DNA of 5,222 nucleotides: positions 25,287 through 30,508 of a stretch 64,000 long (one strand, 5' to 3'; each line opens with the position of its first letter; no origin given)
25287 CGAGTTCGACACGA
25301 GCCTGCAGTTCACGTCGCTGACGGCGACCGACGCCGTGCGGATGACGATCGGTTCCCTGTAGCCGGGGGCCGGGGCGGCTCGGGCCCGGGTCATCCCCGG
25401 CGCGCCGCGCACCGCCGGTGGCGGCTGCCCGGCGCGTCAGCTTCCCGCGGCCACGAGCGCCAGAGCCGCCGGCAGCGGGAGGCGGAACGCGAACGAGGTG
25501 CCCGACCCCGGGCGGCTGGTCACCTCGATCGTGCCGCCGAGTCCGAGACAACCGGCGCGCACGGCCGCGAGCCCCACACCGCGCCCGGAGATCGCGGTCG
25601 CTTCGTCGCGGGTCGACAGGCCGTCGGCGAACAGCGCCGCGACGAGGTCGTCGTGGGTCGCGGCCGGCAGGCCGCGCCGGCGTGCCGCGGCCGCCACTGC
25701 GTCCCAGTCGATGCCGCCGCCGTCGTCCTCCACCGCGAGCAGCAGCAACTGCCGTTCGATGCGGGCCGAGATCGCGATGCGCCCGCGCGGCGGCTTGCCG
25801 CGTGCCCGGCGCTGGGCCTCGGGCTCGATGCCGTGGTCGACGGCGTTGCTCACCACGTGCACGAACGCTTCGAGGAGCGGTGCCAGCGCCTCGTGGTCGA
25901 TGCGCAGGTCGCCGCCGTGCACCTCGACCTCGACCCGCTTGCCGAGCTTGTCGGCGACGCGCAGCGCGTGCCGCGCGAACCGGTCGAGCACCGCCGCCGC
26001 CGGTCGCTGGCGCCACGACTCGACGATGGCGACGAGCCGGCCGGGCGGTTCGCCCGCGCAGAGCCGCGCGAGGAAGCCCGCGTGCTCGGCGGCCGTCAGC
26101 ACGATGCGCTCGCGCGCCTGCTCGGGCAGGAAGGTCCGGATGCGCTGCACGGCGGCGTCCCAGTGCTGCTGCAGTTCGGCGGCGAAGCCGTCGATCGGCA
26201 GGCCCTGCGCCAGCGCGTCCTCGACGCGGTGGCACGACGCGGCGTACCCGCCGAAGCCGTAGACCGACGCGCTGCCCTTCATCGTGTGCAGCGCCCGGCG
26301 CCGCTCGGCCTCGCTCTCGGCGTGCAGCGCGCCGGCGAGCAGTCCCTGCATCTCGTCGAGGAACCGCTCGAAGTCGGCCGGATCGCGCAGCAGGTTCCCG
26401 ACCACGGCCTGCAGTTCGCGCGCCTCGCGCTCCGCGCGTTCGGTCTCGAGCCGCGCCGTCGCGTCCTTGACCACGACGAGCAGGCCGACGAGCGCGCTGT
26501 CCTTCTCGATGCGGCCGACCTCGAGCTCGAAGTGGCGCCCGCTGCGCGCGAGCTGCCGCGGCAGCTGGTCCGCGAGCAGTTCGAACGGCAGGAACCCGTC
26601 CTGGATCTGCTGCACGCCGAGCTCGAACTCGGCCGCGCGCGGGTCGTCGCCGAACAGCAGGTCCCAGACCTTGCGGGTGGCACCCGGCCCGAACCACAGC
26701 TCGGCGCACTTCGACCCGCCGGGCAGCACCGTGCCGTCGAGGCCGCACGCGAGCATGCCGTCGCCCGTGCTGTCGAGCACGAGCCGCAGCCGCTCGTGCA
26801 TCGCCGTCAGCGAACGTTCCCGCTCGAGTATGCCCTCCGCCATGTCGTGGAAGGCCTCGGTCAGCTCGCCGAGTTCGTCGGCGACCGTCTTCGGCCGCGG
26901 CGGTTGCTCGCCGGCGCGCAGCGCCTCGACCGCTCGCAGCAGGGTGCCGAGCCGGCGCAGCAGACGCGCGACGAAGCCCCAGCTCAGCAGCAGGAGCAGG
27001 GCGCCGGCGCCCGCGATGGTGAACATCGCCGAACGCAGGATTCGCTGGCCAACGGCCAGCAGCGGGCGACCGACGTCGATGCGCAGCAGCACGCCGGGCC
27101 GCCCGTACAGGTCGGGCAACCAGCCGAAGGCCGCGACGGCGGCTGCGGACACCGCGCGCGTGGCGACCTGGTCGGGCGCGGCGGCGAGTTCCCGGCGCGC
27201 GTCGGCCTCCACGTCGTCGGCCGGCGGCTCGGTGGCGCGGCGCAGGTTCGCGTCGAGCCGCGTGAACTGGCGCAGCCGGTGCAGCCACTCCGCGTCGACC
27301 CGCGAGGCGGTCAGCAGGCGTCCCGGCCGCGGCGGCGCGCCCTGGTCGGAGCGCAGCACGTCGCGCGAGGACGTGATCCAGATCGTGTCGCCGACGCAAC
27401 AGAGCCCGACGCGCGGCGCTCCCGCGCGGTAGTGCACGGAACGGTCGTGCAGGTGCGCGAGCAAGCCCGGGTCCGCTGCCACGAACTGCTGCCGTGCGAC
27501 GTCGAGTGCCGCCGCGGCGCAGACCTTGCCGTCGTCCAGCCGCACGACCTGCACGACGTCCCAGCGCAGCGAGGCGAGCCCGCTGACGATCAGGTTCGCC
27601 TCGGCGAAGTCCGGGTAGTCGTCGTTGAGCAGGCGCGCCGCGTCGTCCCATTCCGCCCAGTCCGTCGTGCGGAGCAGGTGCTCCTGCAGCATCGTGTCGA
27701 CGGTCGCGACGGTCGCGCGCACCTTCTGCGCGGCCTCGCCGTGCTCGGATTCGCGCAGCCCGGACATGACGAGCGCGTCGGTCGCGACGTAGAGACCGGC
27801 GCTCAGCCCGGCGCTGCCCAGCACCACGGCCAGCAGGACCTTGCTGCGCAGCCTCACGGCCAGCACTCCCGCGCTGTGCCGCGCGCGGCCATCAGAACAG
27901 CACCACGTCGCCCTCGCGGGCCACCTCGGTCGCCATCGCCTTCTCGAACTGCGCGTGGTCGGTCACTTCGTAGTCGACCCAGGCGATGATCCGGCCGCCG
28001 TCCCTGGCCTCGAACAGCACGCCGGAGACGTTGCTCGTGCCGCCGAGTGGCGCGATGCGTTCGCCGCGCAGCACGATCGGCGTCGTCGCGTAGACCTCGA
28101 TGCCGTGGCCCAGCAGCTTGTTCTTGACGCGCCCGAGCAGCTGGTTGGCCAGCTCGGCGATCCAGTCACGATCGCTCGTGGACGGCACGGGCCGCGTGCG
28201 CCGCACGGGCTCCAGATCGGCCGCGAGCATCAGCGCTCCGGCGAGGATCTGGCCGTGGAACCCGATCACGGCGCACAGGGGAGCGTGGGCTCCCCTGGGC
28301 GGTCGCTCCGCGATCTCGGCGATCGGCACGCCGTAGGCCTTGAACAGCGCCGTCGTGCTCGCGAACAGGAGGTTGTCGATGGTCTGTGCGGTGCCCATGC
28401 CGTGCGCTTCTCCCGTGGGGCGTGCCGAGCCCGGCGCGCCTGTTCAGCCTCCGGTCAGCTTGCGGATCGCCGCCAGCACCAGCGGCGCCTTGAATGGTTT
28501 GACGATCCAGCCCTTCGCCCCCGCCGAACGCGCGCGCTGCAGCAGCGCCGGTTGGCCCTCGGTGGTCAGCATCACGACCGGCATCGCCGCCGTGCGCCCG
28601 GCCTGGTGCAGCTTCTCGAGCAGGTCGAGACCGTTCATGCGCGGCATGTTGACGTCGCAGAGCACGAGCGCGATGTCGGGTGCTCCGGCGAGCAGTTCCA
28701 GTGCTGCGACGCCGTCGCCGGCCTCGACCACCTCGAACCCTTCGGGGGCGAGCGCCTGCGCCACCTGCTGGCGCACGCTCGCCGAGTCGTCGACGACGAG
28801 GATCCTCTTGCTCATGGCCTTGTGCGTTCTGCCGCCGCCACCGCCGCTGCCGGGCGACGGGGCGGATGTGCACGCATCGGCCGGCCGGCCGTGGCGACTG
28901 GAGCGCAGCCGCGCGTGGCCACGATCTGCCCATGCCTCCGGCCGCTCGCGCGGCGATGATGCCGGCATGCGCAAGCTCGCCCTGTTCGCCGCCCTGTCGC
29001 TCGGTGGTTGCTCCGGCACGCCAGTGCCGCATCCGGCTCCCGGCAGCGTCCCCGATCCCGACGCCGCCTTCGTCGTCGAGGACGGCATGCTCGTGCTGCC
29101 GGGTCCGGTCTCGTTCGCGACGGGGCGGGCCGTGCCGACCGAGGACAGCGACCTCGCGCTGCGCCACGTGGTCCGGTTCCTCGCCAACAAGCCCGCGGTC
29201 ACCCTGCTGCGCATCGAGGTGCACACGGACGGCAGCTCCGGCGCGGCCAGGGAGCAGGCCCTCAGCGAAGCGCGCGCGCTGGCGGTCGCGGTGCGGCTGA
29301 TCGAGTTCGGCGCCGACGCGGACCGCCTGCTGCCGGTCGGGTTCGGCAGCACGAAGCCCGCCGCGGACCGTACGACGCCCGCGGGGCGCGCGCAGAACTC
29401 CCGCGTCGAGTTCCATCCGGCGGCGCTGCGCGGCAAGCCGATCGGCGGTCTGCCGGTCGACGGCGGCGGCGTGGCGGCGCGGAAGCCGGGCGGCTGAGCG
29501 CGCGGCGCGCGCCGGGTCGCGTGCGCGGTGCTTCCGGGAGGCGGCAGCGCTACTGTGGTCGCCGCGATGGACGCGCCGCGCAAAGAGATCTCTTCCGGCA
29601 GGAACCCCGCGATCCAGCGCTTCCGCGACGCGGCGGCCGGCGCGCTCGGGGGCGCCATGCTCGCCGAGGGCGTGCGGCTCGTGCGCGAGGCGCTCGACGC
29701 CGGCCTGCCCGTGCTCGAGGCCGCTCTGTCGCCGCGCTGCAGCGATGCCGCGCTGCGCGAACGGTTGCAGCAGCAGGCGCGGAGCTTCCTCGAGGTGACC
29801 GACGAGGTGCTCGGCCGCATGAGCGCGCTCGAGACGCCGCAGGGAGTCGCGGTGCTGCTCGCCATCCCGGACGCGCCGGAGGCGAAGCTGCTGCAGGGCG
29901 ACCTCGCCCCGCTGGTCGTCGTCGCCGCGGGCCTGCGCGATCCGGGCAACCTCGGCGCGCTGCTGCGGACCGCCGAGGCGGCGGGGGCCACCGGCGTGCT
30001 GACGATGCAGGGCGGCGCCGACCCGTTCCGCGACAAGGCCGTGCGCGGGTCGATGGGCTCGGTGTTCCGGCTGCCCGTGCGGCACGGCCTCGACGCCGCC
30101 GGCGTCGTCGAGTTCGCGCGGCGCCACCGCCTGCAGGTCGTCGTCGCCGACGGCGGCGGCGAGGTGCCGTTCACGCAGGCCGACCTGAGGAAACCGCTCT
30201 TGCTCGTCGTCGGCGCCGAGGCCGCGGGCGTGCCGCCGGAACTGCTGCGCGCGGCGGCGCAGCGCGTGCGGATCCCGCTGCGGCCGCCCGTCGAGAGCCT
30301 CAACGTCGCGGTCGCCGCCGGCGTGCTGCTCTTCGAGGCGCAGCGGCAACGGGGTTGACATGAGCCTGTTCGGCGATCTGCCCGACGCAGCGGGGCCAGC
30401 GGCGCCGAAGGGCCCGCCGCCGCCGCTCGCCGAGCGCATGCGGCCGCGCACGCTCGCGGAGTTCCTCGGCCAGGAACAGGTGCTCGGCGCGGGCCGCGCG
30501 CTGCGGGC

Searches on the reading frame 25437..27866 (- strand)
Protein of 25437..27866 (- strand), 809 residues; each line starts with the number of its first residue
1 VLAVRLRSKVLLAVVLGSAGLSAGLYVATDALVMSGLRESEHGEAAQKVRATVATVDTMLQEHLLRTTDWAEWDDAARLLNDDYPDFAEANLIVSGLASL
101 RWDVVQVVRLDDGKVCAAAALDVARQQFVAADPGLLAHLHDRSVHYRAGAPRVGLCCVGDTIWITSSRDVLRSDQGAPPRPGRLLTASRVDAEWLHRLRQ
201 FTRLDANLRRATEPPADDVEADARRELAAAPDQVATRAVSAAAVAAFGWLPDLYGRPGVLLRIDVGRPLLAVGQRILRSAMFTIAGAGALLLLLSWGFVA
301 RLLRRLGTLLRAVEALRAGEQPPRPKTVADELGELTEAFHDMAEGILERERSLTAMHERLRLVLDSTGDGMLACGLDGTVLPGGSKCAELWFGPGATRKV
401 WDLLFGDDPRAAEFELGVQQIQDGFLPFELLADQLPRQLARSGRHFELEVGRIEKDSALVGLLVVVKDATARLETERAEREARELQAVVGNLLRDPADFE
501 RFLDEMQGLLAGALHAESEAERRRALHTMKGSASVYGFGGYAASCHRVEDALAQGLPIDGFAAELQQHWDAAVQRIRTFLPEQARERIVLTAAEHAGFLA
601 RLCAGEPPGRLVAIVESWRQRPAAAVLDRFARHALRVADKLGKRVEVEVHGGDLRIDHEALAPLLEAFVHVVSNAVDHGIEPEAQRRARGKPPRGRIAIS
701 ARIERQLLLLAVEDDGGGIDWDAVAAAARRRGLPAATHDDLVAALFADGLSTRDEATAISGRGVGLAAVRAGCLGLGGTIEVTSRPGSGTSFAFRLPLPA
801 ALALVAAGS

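Call 41: search_protein_families(library=pfam, proteins=[window:25437-27866:-], max_evalue=0.0001)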
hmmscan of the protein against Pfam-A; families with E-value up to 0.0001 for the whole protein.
window:25437-27866:- (809 aa): 4 families
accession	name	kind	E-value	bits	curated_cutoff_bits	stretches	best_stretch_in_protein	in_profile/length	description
PF05228.19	CHASE4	-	1.5e-16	61.2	26.2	1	57-208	3-139/140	CHASE4 domain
PF02518.31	HATPase_c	-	1.6e-15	57.9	26.4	1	668-799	6-110/111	Histidine kinase-, DNA gyrase B-, and HSP90-like ATPase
PF01627.28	Hpt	-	8.1e-08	32.8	24.6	1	500-577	4-82/84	Hpt domain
PF00672.30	HAMP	-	3.9e-07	30.7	25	1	299-346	3-51/53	HAMP domain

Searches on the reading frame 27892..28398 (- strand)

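Call 41: search_protein_families(library=pfam, proteins=[window:27892-28398:-], max_evalue=0.0001)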
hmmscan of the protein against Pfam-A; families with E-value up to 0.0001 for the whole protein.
window:27892-28398:- (168 aa): 1 family
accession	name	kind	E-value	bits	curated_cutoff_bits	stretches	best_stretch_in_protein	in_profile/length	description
PF13690.11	CheX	-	6.4e-07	29.8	27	1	42-115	2-78/94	Chemotaxis phosphatase CheX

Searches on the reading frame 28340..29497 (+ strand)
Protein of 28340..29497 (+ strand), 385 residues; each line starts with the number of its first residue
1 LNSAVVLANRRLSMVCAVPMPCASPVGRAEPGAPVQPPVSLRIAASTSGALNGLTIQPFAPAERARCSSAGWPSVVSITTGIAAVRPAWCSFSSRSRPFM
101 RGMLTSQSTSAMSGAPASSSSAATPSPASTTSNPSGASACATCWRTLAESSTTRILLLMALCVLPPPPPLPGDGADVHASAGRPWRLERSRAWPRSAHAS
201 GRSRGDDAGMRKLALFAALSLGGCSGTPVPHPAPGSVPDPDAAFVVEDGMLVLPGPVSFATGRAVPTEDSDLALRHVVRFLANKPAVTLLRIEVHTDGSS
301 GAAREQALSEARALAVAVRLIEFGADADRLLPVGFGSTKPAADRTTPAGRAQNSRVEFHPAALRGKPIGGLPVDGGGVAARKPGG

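Call 41: search_protein_families(library=pfam, proteins=[window:28340-29497:+], max_evalue=0.0001)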
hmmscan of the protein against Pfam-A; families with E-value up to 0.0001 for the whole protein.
window:28340-29497:+ (385 aa): 1 family
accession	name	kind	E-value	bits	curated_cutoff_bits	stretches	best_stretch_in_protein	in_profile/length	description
PF00691.25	OmpA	-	3.4e-13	50.2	27.2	1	259-353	2-97/98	OmpA family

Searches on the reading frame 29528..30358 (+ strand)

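Call 41: search_protein_families(library=pfam, proteins=[window:29528-30358:+], max_evalue=0.0001)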
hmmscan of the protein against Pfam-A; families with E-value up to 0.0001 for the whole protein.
window:29528-30358:+ (276 aa): 3 families
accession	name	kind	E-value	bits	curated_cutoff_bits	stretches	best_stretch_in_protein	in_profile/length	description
PF00588.24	SpoU_methylase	-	3e-32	112.1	29.7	1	129-269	2-142/142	SpoU rRNA Methylase family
PF22435.1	MRM3-like_sub_bind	-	5.3e-10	40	27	1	42-108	20-83/84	MRM3-like substrate binding domain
PF08032.17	SpoU_sub_bind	-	3.2e-06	27.8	22.8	1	45-110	1-69/76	RNA 2'-O ribose methyltransferase substrate binding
